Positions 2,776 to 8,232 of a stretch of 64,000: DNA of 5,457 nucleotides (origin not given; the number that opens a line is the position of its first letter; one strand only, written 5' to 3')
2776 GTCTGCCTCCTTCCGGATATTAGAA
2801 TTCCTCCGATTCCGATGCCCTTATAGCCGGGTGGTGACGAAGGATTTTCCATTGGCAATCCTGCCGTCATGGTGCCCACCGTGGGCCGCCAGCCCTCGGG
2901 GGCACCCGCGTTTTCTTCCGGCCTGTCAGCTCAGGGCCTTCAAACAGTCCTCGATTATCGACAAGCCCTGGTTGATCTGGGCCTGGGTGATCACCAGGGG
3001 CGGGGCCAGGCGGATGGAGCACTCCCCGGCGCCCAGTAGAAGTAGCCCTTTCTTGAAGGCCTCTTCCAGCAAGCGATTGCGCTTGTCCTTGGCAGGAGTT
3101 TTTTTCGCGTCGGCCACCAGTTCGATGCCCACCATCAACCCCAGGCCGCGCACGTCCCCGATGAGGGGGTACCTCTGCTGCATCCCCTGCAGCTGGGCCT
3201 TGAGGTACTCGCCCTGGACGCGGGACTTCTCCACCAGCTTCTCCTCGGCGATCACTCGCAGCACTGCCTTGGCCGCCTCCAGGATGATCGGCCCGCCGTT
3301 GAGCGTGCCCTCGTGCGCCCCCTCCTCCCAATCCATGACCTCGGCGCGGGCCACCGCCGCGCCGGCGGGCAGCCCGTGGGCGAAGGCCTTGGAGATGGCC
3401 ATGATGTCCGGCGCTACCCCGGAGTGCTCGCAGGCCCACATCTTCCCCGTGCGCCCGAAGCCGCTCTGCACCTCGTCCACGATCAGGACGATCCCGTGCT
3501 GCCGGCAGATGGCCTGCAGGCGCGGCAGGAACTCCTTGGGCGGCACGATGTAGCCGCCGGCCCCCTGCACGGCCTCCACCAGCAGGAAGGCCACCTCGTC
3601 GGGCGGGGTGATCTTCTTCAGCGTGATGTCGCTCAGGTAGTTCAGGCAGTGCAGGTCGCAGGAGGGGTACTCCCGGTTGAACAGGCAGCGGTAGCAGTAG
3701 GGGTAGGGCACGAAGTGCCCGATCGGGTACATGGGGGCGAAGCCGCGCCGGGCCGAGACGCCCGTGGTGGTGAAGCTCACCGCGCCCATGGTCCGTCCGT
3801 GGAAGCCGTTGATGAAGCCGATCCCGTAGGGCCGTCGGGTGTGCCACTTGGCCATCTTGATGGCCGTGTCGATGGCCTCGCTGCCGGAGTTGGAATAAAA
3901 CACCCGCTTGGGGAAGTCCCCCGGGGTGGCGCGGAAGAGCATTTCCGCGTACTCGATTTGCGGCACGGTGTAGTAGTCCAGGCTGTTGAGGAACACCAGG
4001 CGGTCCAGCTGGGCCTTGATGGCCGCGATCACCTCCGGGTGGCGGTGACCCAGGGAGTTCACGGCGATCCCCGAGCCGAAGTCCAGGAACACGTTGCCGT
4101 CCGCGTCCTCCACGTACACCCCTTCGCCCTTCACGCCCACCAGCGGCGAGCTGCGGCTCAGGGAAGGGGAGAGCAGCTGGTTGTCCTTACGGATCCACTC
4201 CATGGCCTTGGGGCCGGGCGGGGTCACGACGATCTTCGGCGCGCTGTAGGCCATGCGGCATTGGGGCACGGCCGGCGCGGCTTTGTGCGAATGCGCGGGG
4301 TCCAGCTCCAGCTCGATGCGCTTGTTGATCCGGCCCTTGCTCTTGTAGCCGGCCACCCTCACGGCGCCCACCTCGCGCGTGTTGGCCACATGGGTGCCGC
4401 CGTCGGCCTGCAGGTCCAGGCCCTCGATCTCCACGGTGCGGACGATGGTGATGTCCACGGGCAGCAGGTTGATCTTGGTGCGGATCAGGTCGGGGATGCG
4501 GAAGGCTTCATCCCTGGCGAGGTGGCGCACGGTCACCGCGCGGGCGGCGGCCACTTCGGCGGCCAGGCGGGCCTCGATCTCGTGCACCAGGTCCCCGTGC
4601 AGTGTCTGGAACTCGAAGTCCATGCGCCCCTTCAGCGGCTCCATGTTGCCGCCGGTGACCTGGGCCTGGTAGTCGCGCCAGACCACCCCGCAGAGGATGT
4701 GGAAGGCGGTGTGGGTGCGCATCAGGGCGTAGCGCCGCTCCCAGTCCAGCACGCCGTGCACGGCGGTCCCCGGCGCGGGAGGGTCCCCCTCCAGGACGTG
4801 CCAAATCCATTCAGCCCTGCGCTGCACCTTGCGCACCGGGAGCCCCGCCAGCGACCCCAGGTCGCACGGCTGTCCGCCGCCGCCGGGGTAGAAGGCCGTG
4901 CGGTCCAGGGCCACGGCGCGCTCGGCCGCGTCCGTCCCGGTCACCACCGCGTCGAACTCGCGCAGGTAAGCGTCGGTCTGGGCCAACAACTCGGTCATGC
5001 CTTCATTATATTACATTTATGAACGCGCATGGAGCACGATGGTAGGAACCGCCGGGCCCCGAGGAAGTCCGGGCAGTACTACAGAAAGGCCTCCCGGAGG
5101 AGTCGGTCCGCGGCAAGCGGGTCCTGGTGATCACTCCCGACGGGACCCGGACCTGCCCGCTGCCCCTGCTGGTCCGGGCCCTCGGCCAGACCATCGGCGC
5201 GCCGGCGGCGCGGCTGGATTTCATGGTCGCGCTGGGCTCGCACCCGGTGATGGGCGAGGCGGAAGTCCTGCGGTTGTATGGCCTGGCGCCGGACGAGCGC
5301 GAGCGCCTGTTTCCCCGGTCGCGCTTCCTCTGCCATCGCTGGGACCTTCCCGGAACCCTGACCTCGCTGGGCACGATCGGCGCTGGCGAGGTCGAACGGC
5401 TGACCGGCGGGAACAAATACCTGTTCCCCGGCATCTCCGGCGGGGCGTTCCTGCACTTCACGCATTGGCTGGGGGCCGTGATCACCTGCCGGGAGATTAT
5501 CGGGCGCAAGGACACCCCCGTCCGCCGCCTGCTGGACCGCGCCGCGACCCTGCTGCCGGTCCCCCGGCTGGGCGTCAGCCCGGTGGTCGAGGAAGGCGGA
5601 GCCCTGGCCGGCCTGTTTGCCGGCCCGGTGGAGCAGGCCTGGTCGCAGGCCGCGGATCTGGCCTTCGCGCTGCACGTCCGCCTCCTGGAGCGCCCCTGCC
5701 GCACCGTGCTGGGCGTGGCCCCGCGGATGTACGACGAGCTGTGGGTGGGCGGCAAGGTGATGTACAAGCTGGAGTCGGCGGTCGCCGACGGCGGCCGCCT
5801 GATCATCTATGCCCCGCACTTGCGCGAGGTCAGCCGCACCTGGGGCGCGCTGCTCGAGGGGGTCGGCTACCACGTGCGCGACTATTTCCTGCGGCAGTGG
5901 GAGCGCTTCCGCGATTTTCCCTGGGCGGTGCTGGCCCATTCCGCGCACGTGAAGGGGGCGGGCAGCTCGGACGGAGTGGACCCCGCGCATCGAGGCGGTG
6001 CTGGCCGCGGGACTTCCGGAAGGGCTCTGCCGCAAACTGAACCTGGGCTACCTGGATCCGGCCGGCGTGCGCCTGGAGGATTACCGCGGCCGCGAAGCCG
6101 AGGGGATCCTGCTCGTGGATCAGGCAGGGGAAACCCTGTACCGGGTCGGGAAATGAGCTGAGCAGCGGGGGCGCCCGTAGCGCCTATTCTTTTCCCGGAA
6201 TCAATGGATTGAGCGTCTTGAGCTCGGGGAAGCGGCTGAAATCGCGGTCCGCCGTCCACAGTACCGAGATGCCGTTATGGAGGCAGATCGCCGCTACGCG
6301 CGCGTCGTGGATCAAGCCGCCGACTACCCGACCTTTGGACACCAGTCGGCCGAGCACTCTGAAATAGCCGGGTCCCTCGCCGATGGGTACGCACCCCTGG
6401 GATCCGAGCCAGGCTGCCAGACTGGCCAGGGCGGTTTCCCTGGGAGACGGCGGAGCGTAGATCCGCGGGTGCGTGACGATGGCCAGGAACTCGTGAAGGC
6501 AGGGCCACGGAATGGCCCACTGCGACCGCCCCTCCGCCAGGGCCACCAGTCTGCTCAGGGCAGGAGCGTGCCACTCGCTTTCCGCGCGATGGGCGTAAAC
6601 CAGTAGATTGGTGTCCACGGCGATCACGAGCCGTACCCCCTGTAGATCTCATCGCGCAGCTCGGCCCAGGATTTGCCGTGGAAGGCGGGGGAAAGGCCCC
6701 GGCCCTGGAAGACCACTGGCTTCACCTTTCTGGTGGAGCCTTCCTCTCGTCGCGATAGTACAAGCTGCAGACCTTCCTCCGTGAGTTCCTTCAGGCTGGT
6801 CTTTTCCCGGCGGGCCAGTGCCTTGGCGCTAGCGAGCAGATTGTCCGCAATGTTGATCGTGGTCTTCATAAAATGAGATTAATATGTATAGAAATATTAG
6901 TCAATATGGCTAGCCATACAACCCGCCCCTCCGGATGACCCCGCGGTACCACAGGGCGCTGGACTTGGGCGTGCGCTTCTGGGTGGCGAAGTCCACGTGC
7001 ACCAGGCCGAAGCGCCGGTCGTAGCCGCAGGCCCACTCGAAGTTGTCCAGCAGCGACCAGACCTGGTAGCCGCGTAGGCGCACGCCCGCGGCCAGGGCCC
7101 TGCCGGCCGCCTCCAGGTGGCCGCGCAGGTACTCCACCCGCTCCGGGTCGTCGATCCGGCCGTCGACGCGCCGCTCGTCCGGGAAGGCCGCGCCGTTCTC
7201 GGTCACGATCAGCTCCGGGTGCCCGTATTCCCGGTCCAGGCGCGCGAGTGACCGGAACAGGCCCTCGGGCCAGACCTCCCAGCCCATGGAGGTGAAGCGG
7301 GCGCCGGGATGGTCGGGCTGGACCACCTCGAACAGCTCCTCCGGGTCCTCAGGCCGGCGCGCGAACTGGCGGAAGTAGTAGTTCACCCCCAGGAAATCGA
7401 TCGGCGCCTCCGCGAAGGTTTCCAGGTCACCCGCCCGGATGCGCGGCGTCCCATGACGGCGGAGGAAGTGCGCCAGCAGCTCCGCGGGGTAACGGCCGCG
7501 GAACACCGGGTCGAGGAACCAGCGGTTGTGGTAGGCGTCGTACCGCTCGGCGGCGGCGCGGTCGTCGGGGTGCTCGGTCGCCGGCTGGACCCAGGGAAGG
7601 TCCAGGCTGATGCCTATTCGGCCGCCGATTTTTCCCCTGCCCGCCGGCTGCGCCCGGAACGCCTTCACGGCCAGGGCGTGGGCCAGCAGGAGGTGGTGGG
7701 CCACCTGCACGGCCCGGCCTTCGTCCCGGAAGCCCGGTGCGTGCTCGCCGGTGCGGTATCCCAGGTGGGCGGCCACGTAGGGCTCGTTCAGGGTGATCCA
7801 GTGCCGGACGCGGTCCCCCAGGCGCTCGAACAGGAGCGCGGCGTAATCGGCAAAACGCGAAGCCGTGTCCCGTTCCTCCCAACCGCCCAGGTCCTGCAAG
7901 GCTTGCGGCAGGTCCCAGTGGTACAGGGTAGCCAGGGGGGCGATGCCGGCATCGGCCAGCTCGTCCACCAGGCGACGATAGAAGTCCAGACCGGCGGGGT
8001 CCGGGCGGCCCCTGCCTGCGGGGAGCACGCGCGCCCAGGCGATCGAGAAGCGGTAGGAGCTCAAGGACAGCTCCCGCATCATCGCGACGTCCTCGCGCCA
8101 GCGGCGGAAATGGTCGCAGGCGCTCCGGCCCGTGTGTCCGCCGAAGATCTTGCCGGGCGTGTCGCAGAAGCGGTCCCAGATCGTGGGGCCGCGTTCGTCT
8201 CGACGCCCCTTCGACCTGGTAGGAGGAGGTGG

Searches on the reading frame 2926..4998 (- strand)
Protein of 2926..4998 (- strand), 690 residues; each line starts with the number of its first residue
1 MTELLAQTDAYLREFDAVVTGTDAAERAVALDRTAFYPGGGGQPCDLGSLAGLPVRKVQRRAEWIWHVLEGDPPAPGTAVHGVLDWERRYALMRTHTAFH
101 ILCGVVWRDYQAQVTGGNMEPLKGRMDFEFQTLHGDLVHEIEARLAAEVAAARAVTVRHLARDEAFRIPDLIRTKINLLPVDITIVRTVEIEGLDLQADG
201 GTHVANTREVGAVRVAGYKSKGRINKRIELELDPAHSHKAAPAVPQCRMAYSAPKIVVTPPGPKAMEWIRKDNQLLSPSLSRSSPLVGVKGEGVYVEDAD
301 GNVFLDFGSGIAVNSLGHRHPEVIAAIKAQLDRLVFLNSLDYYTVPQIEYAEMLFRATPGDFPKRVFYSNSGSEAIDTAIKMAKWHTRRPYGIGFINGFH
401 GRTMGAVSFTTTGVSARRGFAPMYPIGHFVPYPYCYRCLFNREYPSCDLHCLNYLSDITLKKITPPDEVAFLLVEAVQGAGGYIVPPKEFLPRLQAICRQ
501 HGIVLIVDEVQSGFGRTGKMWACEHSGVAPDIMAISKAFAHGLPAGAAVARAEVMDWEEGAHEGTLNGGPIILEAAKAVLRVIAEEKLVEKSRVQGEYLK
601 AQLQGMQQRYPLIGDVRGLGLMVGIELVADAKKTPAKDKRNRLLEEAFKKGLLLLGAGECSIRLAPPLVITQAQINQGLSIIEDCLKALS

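Call 49: search_protein_families(library=ncbifam, proteins=[window:2926-4998:-], max_evalue=1e-10)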
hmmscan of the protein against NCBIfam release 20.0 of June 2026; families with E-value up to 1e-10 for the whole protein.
window:2926-4998:- (690 aa): 72 families (the best 25 are shown)
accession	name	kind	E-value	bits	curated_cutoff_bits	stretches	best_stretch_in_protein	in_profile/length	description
NF004426.0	PRK05769.1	equivalog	8.4e-161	535.6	552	1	252-688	4-439/441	acetyl ornithine aminotransferase family protein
NF005993.0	PRK08117.1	subfamily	7.7e-137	456.4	574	1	266-688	6-429/433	aspartate aminotransferase family protein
NF006228.0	PRK08360.1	equivalog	2e-116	389.2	608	1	264-687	2-425/443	aspartate aminotransferase family protein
TIGR00700.1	GABAtrnsam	equivalog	1.2e-103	347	506.65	1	273-687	4-419/420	4-aminobutyrate--2-oxoglutarate transaminase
NF005376.0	PRK06918.1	equivalog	4.3e-103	345.1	676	1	260-688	12-443/451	4-aminobutyrate--2-oxoglutarate transaminase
NF006368.0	PRK08593.1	equivalog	2.7e-102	342.7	570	1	282-689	24-432/448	aspartate aminotransferase family protein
NF004171.0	PRK05639.1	equivalog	2.5e-101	339.8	639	1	253-687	3-442/457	alanine/serine racemase family protein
NF004714.0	PRK06058.1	subfamily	1.9e-98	330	639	1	255-688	13-446/447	4-aminobutyrate--2-oxoglutarate transaminase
TIGR00707.1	argD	subfamily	6.2e-96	321.5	410.05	1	284-686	9-380/381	acetylornithine/succinylornithine family transaminase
NF045634.1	LeuMetRace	equivalog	2e-93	313.5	800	1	281-687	20-425/432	leucine/methionine racemase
NF002874.0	PRK03244.1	equivalog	6.8e-93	311.6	457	1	287-688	28-394/399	acetylornithine transaminase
NF005692.0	PRK07495.1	equivalog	2.2e-90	303.3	724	1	292-688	30-421/425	4-aminobutyrate--2-oxoglutarate transaminase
NF005393.0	PRK06938.1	subfamily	4.8e-88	295.5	671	1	279-688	44-464/469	diaminobutyrate--2-oxoglutarate transaminase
NF005985.0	PRK08088.1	equivalog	5.1e-88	295.6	713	1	277-688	16-423/426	4-aminobutyrate--2-oxoglutarate transaminase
NF002797.0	PRK02936.1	equivalog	1.5e-86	290.5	496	2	452-687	152-378/385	acetylornithine transaminase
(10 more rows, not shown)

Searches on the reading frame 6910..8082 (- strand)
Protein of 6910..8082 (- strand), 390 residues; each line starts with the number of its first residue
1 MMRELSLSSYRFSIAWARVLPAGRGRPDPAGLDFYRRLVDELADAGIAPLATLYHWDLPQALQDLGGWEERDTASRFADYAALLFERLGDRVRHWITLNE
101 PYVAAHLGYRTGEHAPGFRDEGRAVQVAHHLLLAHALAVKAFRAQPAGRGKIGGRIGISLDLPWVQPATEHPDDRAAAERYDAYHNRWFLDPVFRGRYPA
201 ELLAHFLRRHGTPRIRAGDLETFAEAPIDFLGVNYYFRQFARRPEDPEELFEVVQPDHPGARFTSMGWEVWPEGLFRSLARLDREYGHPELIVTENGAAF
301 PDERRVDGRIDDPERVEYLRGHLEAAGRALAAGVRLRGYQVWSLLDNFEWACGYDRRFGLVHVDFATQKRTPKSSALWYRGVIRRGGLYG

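Call 49: search_protein_families(library=ncbifam, proteins=[window:6910-8082:-], max_evalue=1e-10)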
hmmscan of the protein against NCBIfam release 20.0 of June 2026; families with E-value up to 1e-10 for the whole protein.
window:6910-8082:- (390 aa): 8 families
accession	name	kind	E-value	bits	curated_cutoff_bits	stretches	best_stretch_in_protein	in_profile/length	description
TIGR03356.1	BGL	equivalog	2.1e-143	478.3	478.5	1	1-379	62-427/427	GH1 family beta-glucosidase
NF010036.0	PRK13511.1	subfamily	7.8e-86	288.5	610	2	3-244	64-307/469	6-phospho-beta-galactosidase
TIGR01233.1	lacG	equivalog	1.1e-70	238.9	561.2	2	7-242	67-304/472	6-phospho-beta-galactosidase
NF007154.0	PRK09589.1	subfamily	2.3e-49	168.4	624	1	2-386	76-472/476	6-phospho-beta-glucosidase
NF011589.0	PRK15014.1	subfamily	9.9e-48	163.6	686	1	3-385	79-472/477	6-phospho-beta-glucosidase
NF007158.0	PRK09593.1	subfamily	2e-47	162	639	1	2-385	82-472/478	6-phospho-beta-glucosidase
NF007356.0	PRK09852.1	subfamily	1.8e-46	158.8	623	1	1-386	79-469/474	6-phospho-beta-glucosidase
NF041004.1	Beta_gal_BgaS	equivalog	8.8e-46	156.4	475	1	31-385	127-465/479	beta-galactosidase BgaS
